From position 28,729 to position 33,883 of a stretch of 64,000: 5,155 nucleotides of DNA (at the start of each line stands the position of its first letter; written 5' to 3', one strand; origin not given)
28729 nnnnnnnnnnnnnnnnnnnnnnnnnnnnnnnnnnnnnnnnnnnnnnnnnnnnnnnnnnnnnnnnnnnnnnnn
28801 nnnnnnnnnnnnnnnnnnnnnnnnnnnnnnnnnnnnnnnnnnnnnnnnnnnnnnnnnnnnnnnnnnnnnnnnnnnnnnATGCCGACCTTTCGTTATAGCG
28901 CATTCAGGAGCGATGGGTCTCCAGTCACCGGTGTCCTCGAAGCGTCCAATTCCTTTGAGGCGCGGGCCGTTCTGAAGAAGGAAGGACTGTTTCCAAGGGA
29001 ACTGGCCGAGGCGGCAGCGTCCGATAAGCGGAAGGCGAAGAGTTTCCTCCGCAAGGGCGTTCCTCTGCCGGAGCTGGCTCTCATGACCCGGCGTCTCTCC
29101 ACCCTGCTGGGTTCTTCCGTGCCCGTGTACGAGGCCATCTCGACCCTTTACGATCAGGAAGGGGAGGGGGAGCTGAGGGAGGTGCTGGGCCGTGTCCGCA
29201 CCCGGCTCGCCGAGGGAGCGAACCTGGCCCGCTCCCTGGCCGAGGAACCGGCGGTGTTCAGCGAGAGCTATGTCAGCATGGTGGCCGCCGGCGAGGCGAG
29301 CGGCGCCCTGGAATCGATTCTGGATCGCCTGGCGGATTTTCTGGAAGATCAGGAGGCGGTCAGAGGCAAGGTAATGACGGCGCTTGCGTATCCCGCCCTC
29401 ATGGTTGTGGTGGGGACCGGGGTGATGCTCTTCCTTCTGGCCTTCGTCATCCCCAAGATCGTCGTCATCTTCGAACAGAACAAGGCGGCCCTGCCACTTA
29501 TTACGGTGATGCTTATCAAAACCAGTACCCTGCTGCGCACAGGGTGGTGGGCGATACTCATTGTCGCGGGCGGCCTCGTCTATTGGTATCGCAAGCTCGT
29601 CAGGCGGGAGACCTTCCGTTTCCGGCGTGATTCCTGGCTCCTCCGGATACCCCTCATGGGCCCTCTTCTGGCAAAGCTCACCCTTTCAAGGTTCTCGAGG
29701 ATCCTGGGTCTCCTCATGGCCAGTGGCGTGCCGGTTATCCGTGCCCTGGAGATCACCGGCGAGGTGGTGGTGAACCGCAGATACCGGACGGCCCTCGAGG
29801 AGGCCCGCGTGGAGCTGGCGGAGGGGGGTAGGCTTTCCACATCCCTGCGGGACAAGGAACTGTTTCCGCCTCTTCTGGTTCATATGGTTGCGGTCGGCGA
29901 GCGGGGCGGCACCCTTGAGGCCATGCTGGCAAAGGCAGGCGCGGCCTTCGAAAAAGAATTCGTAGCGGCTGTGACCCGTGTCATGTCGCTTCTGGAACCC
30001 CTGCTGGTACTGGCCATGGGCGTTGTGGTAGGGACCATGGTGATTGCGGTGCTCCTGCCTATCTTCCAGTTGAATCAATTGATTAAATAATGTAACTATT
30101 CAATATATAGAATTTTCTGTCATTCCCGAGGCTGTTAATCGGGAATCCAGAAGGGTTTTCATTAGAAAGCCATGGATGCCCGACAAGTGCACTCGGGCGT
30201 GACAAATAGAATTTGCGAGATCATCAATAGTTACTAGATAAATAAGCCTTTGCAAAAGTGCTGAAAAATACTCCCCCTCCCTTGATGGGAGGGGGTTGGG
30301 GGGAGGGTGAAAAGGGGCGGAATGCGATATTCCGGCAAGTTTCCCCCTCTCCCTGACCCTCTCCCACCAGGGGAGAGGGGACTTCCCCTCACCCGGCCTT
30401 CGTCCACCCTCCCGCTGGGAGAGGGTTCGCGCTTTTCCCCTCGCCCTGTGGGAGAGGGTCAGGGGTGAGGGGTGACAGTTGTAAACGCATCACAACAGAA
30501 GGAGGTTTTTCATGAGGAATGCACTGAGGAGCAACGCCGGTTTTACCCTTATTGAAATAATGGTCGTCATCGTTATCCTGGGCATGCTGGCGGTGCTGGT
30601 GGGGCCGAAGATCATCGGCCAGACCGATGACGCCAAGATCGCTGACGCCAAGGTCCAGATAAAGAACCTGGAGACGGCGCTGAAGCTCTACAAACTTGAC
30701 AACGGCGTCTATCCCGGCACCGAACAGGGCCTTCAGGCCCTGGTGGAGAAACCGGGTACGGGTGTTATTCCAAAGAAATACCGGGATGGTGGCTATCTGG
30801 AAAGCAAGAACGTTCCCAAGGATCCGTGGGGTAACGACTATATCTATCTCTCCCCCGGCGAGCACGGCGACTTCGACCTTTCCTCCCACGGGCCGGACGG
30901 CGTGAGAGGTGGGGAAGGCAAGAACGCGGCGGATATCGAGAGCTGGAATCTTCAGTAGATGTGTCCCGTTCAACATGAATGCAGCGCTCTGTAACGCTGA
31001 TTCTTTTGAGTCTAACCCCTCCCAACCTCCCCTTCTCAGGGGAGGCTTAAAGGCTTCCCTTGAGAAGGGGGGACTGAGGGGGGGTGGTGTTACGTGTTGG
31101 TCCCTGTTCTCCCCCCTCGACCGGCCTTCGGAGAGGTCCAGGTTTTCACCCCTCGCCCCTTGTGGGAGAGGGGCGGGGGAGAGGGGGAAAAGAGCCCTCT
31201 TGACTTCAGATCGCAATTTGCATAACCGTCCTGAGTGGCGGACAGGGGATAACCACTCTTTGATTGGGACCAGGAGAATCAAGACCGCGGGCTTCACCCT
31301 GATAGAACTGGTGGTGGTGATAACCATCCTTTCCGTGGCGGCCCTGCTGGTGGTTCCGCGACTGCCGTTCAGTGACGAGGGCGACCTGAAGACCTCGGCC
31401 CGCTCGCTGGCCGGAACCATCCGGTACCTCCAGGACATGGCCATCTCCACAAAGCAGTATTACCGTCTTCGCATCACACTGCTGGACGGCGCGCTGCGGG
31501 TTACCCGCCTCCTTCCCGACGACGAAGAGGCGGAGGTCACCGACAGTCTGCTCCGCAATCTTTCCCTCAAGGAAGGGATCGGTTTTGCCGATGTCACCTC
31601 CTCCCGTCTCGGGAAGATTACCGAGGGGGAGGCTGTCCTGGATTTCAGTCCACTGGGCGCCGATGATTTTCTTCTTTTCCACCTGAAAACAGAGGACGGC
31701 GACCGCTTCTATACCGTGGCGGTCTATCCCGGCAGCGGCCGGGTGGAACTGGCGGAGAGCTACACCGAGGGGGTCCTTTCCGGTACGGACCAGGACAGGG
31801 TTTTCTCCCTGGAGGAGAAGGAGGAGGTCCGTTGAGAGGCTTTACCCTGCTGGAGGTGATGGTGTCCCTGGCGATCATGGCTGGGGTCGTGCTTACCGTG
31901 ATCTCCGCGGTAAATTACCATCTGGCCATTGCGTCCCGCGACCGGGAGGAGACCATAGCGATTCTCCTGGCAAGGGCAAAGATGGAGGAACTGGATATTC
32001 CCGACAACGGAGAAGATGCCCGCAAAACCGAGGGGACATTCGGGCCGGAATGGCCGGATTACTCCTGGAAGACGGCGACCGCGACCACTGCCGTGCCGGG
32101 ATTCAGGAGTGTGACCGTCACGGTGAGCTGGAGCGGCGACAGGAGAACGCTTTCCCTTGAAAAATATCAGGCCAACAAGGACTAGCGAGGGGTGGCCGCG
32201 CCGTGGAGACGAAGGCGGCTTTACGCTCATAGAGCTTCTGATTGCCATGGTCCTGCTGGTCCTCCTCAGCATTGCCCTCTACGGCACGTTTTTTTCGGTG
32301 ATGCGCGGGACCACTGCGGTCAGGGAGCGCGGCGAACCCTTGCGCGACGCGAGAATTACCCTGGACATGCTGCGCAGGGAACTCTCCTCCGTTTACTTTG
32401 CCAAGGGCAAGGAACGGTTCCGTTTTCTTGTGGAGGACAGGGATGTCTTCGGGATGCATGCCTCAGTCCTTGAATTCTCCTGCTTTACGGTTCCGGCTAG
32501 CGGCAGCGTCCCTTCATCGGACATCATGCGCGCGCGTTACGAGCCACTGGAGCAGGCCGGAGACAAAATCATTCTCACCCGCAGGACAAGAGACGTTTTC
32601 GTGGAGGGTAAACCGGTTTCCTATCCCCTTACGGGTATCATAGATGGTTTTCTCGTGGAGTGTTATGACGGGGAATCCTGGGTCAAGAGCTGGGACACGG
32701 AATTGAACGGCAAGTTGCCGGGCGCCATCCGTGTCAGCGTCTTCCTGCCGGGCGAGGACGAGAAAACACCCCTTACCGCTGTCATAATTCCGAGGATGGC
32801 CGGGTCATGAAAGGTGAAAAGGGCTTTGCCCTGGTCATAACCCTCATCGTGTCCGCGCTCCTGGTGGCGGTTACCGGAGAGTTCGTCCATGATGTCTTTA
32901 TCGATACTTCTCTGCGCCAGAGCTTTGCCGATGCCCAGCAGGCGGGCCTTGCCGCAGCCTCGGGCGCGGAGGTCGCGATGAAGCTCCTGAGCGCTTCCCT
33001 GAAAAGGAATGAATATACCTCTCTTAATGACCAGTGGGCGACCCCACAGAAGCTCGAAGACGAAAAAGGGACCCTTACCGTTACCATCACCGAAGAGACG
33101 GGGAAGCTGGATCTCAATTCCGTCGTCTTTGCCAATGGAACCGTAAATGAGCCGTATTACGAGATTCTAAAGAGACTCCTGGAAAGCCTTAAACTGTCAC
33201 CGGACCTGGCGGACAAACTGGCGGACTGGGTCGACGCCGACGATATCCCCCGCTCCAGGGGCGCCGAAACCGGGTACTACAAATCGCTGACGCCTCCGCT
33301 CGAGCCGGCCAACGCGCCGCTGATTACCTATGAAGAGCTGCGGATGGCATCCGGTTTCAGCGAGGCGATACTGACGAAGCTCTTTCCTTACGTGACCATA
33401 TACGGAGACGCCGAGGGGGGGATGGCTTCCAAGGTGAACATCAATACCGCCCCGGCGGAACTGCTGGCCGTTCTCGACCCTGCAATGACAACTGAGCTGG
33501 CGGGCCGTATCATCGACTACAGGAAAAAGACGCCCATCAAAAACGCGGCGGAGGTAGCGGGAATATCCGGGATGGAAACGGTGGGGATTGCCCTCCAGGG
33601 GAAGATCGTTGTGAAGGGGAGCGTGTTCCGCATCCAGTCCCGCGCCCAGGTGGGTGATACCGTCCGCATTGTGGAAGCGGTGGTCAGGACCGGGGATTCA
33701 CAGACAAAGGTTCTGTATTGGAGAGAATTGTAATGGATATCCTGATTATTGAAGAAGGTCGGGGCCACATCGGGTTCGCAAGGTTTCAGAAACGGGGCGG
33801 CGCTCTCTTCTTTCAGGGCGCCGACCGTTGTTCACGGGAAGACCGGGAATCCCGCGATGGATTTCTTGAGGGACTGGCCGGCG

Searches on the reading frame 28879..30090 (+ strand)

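Call 36: search_protein_families(library=pfam, proteins=[window:28879-30090:+], max_evalue=0.01)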
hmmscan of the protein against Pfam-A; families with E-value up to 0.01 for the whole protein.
window:28879-30090:+ (403 aa): 1 family
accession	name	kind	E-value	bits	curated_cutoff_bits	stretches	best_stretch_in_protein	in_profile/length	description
PF00482.28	T2SSF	-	2.6e-57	192.6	25.2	2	70-192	2-125/125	Type II secretion system (T2SS), protein F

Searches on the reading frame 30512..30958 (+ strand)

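Call 36: search_protein_families(library=pfam, proteins=[window:30512-30958:+], max_evalue=0.01)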
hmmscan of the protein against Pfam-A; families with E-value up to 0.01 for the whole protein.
window:30512-30958:+ (148 aa): 2 families
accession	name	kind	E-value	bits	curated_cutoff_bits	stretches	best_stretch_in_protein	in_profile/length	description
PF08334.16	T2SSG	-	2.2e-41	140.7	21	1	33-145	1-108/108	Type II secretion system (T2SS), protein G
PF07963.17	N_methyl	-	8.9e-08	31.8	21.2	1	6-30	2-26/27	Prokaryotic N-terminal methylation motif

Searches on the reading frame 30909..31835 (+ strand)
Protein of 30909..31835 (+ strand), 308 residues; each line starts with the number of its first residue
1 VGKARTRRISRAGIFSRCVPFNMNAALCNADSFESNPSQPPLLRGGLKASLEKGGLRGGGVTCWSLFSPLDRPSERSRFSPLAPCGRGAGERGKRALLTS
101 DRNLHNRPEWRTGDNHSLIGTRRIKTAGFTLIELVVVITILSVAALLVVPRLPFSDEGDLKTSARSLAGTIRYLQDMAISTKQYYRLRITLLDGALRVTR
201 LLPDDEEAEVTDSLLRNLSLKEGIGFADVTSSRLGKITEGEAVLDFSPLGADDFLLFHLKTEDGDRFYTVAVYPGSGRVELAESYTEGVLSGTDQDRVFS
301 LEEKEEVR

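Call 36: search_protein_families(library=pfam, proteins=[window:30909-31835:+], max_evalue=0.01)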
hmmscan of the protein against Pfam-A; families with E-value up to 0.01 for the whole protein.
window:30909-31835:+ (308 aa): 1 family
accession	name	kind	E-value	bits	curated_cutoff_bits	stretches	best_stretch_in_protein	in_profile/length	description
PF07963.17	N_methyl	-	3.2e-06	26.9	21.2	1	125-148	3-26/27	Prokaryotic N-terminal methylation motif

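Call 65: search_protein_families(library=ncbifam, proteins=[window:30909-31835:+], max_evalue=10)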
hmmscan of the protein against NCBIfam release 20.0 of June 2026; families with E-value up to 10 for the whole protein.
window:30909-31835:+ (308 aa): 15 families
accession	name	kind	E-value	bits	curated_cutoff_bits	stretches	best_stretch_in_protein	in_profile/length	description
TIGR01708.2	typeII_sec_gspH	equivalog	9e-10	38.8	80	1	127-204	2-78/169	type II secretion system minor pseudopilin GspH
NF040982.1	ComGD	equivalog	9.4e-06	26.1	70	1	127-189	2-65/139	competence type IV pilus minor pilin ComGD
TIGR02532.1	IV_pilin_GFxxxE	domain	1.6e-05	24.5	16.3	1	127-148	2-23/24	prepilin-type N-terminal cleavage/methylation domain-containing protein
NF040999.1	pilin_ComGC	equivalog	3.1e-05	24.1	75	1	127-152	2-27/84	competence type IV pilus major pilin ComGC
TIGR01710.1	typeII_sec_gspG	equivalog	0.00021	21.3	88.85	1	128-161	2-36/134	type II secretion system major pseudopilin GspG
NF047827.1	T3SSXpsH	equivalog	0.003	17.4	160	1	128-189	2-64/145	type II secretion system protein XpsH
NF007800.0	PRK10506.1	equivalog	0.007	16.2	158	1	125-183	7-66/163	prepilin peptidase-dependent protein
NF007862.0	PRK10574.1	equivalog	0.0085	16.2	138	1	125-150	3-28/145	prepilin peptidase-dependent pilin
NF041013.1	T4P_ComGE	equivalog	0.0094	16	49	1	127-152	4-29/83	competence type IV pilus minor pilin ComGE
TIGR02596.1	TIGR02596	subfamily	0.04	14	70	1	129-180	1-53/196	Verru_Chthon cassette protein D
NF041775.1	typeIV_PilA_Myxo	equivalog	0.056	13.4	400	1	126-151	10-35/214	type IV pilin protein PilA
TIGR01707.1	gspI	equivalog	0.11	12.9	44.35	1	128-149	1-22/101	type II secretion system minor pseudopilin GspI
TIGR02599.1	TIGR02599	subfamily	0.21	10.8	256.5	1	128-149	1-22/361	Verru_Chthon cassette protein C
NF007848.0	PRK10557.1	equivalog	0.22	10.8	120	1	123-155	7-39/192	prepilin peptidase-dependent protein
NF041002.1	pilin_ComGF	equivalog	0.26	11.5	80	1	127-149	2-24/139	competence type IV pilus minor pilin ComGF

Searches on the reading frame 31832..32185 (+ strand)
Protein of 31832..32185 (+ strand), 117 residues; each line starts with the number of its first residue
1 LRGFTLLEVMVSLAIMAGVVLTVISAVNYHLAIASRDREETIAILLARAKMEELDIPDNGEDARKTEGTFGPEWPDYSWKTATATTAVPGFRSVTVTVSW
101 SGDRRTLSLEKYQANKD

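Call 36: search_protein_families(library=pfam, proteins=[window:31832-32185:+], max_evalue=0.01)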
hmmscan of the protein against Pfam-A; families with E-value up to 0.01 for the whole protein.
window:31832-32185:+ (117 aa): 2 families
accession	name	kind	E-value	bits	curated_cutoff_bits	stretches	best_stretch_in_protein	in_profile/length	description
PF02501.22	T2SSI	-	0.00013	22.4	25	1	38-112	2-78/80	Type II secretion system (T2SS), protein I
PF07963.17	N_methyl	-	0.00013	21.8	21.2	1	2-17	5-20/27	Prokaryotic N-terminal methylation motif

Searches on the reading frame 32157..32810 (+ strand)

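Call 36: search_protein_families(library=pfam, proteins=[window:32157-32810:+], max_evalue=0.01)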
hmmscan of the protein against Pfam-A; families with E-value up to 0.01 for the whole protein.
window:32157-32810:+ (217 aa): 2 families
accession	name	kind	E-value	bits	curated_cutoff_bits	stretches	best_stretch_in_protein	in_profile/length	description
PF11612.13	T2SSJ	-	3.9e-09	37.4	28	1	83-199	17-132/140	Type II secretion system (T2SS), protein J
PF07963.17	N_methyl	-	3.3e-07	30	21.2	1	19-42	4-27/27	Prokaryotic N-terminal methylation motif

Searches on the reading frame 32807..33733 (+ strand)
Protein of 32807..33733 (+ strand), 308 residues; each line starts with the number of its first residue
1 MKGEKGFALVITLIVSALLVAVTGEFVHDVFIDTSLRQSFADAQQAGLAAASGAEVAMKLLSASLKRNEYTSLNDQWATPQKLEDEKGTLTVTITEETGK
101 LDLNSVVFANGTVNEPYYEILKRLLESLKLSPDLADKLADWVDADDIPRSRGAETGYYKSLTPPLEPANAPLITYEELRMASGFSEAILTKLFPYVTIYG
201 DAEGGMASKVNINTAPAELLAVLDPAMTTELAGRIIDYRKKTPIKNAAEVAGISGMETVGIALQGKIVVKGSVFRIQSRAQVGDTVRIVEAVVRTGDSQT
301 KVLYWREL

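Call 36: search_protein_families(library=pfam, proteins=[window:32807-33733:+], max_evalue=0.01)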
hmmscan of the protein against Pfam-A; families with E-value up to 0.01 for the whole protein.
window:32807-33733:+ (308 aa): 3 families
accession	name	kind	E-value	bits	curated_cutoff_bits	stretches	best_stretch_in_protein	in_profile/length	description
PF21687.3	T2SSK_1st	-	4e-26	92.3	26.2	1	99-199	1-105/107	Type II secretion system (T2SS), protein K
PF03934.19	T2SSK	-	1.6e-10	41.6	24.2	1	210-269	1-62/63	Type II secretion system (T2SS), protein K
PF12836.13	HHH_3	-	7.8e-07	29.5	27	1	208-257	4-53/65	Helix-hairpin-helix motif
